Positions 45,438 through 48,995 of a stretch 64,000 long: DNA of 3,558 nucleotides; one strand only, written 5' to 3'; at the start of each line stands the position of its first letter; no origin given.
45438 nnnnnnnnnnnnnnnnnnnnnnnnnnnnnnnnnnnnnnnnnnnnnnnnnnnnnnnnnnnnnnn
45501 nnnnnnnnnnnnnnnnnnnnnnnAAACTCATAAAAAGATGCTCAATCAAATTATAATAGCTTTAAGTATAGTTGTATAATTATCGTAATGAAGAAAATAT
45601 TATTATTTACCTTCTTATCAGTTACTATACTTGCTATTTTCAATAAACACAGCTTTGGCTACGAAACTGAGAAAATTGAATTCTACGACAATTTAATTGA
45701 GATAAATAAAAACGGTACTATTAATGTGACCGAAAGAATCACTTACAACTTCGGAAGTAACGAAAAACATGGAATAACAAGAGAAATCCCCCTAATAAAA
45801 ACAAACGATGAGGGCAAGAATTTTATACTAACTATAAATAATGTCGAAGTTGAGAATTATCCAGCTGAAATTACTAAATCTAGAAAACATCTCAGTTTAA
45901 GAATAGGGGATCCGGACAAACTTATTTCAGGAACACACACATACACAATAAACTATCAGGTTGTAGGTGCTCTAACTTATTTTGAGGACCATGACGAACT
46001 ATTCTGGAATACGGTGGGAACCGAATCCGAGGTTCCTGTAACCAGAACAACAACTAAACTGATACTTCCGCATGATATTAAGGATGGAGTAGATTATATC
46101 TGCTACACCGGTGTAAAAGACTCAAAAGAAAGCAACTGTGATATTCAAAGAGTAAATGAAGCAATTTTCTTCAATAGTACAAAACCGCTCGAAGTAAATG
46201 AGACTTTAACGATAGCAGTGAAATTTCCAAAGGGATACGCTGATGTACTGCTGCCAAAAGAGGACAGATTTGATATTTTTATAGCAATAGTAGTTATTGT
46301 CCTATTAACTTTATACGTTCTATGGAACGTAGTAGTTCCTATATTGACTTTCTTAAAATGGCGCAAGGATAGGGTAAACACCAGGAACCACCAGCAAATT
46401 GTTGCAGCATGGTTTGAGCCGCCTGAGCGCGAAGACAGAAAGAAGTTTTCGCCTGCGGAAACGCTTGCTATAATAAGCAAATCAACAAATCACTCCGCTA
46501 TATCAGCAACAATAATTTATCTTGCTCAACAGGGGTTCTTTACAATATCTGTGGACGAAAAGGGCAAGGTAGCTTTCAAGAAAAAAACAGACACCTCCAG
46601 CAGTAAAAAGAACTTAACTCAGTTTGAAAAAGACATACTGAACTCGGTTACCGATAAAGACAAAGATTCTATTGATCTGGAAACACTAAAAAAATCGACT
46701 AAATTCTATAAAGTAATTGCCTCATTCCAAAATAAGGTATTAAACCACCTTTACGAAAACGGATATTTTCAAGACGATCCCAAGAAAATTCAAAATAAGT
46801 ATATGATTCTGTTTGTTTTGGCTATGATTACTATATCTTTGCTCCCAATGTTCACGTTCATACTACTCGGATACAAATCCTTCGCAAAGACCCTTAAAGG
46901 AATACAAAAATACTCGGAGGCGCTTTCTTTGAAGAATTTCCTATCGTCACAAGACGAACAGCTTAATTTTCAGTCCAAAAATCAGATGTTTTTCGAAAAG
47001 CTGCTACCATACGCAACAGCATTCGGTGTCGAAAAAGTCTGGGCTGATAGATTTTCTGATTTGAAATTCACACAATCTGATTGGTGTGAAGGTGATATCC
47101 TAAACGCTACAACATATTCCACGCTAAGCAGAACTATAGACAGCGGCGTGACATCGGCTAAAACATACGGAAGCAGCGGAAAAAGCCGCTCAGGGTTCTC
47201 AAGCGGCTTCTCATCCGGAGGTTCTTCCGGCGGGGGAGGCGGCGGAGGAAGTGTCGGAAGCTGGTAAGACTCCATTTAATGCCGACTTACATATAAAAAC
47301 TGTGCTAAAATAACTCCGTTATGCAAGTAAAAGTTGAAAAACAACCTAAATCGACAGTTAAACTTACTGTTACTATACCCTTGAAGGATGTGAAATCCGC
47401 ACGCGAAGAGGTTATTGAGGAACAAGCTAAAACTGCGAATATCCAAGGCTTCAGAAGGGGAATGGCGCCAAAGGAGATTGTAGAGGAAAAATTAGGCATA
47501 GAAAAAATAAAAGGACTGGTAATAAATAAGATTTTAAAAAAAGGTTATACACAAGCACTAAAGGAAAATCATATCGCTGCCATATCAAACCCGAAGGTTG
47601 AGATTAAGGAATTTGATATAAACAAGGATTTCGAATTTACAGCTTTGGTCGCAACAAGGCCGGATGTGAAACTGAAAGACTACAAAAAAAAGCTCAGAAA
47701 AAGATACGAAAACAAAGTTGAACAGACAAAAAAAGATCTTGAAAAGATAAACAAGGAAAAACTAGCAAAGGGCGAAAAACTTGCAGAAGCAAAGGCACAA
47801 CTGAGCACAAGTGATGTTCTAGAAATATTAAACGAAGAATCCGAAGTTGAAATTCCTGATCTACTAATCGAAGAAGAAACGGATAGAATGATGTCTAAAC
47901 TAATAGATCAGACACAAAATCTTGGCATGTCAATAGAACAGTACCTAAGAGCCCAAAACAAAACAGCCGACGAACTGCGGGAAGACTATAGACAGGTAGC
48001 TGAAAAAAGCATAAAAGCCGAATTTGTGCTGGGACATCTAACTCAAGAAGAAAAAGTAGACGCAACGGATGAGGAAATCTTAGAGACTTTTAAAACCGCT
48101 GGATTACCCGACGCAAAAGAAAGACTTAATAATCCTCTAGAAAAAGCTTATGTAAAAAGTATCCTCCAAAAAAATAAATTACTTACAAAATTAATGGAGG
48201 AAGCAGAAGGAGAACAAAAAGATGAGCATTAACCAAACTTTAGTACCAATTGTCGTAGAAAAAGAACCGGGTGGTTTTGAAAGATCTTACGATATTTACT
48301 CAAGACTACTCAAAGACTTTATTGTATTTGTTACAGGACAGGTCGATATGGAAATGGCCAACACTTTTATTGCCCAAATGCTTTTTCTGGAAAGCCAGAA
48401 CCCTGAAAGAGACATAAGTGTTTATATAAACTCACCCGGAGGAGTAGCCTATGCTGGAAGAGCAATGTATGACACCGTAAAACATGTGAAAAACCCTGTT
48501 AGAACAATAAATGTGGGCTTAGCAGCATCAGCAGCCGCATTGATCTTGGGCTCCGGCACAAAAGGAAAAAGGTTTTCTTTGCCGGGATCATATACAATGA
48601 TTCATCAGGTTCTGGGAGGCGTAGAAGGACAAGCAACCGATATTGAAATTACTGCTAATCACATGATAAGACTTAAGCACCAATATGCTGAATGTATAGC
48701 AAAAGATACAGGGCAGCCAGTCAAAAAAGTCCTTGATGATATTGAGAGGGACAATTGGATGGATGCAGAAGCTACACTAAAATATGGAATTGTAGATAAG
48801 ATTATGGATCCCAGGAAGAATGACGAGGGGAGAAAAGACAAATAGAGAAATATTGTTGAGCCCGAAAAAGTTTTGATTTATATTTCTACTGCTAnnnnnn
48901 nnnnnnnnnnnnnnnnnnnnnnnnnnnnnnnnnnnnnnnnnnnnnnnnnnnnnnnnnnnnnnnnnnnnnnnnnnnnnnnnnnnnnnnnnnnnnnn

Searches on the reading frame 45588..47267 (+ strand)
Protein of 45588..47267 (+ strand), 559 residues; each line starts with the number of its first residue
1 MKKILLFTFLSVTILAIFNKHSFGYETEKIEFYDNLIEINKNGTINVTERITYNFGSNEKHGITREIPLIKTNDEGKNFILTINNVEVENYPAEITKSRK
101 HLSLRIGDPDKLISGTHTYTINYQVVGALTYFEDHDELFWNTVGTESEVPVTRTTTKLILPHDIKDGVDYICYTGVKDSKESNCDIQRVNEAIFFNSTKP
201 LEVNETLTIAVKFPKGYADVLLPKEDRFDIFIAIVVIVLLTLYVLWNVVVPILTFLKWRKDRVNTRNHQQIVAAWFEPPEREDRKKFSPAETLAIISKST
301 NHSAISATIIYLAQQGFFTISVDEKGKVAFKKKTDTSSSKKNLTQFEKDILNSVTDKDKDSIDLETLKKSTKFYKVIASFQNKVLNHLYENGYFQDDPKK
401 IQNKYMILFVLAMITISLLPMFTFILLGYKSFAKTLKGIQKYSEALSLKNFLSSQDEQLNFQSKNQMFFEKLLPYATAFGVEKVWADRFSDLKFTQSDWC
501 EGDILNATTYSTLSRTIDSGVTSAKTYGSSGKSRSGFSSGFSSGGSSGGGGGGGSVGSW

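Call 24: search_protein_families(library=pfam, proteins=[window:45588-47267:+], max_evalue=0.001)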
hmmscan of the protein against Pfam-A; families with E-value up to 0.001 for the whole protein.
window:45588-47267:+ (559 aa): 2 families
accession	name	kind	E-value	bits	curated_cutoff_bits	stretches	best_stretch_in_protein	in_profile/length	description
PF09972.14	DUF2207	-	3.5e-28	99.4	24.4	1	29-213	1-172/172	Predicted membrane protein (DUF2207) N-terminal domain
PF20990.2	DUF2207_C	-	1.6e-23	84.1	33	1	275-489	5-247/247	Predicted membrane protein (DUF2207) C-terminal domain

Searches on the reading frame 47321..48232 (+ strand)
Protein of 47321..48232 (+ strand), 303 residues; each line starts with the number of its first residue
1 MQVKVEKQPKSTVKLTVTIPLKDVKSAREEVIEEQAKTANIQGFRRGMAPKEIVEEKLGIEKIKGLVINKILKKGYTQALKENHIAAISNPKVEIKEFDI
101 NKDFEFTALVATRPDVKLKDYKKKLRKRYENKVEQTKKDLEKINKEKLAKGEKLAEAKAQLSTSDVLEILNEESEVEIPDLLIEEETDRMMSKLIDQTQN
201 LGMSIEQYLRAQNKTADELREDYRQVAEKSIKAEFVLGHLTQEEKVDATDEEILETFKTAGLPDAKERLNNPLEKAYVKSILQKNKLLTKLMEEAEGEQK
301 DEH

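Call 24: search_protein_families(library=pfam, proteins=[window:47321-48232:+], max_evalue=0.001)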
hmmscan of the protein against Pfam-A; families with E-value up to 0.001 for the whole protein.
window:47321-48232:+ (303 aa): 2 families
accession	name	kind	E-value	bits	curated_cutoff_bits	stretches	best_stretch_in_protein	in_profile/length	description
PF05697.18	Trigger_N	-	8.2e-32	110.9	22.2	1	1-141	1-138/144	Bacterial trigger factor protein (TF)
PF05698.19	Trigger_C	-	2.7e-18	67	22.7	1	145-258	10-121/162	Bacterial trigger factor protein (TF) C-terminus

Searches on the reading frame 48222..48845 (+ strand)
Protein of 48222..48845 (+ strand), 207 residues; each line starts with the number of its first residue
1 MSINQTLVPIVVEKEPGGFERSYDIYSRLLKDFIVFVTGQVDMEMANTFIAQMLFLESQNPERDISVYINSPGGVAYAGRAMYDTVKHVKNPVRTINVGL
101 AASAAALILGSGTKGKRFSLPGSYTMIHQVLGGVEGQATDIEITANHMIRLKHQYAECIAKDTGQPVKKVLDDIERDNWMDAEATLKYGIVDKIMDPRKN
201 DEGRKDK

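Call 24: search_protein_families(library=pfam, proteins=[window:48222-48845:+], max_evalue=0.001)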
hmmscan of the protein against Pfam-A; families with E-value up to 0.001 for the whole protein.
window:48222-48845:+ (207 aa): 1 family
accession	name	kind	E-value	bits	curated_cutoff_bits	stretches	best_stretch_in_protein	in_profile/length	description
PF00574.28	CLP_protease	-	1.9e-68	230.3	20.2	1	20-197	4-181/182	Clp protease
